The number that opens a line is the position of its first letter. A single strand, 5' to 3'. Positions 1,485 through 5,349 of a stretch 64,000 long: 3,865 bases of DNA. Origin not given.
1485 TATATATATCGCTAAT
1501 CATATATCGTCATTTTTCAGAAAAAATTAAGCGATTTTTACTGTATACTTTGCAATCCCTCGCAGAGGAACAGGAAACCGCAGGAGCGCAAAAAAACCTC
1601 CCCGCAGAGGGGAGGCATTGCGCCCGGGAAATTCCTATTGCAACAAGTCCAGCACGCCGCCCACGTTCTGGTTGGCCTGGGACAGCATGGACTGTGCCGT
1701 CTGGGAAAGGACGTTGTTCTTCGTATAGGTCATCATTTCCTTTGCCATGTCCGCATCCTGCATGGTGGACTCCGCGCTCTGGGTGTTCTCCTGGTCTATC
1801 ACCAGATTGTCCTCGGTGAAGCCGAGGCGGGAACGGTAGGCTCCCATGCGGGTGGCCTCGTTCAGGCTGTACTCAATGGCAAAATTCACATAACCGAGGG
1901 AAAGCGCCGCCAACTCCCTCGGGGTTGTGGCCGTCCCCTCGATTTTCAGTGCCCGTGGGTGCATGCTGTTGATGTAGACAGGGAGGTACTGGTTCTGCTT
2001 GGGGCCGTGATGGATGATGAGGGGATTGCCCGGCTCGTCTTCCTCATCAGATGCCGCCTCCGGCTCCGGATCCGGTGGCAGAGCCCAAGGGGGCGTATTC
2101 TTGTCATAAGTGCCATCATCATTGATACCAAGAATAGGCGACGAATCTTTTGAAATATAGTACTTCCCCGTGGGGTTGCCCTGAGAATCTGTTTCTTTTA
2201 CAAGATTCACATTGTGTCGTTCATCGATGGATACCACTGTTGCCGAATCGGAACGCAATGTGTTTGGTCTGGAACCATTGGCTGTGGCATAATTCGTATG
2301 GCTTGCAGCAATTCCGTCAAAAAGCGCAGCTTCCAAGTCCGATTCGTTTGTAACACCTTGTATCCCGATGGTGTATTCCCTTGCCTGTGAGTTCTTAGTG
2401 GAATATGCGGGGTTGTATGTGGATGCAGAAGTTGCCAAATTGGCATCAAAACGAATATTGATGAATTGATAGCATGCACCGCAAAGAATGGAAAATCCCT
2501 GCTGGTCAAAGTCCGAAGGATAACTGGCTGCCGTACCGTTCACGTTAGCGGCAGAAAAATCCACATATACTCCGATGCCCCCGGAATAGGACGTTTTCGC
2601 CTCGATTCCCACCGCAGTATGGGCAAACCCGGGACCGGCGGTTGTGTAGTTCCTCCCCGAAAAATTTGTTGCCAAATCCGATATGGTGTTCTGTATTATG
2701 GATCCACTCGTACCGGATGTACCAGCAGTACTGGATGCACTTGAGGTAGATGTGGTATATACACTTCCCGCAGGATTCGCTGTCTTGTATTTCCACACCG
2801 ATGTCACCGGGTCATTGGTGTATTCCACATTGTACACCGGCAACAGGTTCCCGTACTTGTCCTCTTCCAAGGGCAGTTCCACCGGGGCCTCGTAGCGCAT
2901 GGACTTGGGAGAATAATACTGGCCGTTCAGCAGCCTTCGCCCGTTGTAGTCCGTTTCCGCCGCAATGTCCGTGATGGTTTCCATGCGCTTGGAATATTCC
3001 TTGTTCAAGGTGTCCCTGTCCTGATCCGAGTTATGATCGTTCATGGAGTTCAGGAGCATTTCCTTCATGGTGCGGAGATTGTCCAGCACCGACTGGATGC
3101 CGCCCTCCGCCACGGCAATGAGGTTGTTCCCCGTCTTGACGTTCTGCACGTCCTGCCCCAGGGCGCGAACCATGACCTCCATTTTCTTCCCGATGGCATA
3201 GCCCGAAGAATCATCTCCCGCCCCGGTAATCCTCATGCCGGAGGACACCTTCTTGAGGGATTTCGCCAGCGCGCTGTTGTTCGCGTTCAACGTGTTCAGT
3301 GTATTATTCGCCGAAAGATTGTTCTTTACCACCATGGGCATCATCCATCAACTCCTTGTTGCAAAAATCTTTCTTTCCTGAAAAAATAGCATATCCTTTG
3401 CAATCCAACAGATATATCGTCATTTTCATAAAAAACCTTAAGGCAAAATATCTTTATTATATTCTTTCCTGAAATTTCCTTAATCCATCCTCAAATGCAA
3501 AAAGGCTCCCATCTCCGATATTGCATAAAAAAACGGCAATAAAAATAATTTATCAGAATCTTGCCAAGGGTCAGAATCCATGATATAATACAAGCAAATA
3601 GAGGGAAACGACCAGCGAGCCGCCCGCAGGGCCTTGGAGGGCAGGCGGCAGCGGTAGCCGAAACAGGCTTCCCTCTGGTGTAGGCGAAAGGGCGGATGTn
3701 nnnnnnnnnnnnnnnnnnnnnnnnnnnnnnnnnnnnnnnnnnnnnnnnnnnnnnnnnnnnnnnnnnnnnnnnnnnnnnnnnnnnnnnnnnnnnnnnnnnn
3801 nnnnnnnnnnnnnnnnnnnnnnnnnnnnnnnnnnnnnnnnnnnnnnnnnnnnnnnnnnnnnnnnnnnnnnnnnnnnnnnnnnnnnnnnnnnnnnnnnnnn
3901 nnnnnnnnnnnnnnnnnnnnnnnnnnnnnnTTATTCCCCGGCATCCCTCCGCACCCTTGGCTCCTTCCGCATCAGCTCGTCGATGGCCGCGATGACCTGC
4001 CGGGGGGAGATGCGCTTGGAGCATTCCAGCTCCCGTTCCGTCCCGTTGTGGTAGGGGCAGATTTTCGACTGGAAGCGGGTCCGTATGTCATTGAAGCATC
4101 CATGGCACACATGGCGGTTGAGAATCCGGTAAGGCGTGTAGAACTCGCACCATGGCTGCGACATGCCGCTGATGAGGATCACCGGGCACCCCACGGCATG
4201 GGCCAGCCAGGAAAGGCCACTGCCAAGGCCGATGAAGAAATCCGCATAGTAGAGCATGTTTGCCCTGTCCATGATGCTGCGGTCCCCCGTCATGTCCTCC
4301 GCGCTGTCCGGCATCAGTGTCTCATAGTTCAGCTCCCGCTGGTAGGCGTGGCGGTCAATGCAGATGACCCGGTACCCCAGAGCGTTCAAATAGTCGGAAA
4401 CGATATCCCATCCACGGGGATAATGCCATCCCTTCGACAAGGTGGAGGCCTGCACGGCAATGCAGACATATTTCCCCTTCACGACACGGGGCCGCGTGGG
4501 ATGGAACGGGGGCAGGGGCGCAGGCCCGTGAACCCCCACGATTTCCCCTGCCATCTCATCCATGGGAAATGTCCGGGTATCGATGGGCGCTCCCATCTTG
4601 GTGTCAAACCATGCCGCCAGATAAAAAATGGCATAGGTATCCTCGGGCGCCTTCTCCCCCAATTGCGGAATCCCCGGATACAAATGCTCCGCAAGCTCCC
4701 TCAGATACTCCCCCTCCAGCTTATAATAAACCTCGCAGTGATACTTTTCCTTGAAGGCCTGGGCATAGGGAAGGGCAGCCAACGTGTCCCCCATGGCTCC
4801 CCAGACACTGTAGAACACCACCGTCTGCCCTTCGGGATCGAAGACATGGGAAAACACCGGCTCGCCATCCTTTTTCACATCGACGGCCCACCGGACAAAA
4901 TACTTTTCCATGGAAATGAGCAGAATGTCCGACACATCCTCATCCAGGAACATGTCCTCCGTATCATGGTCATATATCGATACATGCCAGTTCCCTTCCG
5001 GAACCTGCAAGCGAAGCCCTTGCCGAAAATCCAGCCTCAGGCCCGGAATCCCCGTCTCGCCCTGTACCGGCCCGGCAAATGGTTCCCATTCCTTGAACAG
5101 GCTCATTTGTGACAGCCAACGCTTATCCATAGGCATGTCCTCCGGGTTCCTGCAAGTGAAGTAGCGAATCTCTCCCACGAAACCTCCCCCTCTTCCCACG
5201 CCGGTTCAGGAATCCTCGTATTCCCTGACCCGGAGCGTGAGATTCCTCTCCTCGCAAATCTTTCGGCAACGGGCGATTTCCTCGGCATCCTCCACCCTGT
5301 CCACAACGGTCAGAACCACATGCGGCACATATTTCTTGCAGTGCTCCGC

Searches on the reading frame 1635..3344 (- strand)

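Call 42: search_protein_families(library=pfam, proteins=[window:1635-3344:-], max_evalue=0.00001)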
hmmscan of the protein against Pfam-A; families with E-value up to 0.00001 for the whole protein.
window:1635-3344:- (569 aa): 2 families
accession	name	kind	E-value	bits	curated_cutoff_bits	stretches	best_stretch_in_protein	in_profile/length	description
PF00669.25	Flagellin_N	-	2.3e-29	102.6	26.6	1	6-142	1-137/139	Bacterial flagellin N-terminal helical region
PF00700.27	Flagellin_C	-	2.6e-17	63.3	23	1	485-568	3-86/86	Bacterial flagellin C-terminal helical region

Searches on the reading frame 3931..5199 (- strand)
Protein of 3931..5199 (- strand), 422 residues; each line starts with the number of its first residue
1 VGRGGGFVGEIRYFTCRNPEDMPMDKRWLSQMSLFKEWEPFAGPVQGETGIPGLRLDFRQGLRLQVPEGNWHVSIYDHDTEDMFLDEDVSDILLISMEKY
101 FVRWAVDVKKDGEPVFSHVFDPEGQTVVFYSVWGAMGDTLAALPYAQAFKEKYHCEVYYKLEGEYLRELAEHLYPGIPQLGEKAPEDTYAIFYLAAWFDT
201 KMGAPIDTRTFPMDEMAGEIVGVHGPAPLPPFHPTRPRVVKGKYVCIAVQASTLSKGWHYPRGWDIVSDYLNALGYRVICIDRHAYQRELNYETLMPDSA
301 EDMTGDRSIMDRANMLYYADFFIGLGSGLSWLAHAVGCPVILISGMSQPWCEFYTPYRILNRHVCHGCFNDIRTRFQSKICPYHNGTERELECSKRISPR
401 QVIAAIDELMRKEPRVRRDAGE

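Call 65: search_protein_families(library=pfam, proteins=[window:3931-5199:-], max_evalue=0.01)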
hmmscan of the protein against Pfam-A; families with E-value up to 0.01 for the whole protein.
window:3931-5199:- (422 aa): 2 families
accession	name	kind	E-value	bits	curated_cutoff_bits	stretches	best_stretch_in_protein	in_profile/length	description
PF21129.3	TibC_1st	-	2e-14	53.8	27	1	52-112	3-63/63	Glycosyltransferase TibC, N-terminal domain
PF01075.23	Glyco_transf_9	-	4.9e-05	23.2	22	1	240-357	103-220/247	Glycosyltransferase family 9 (heptosyltransferase)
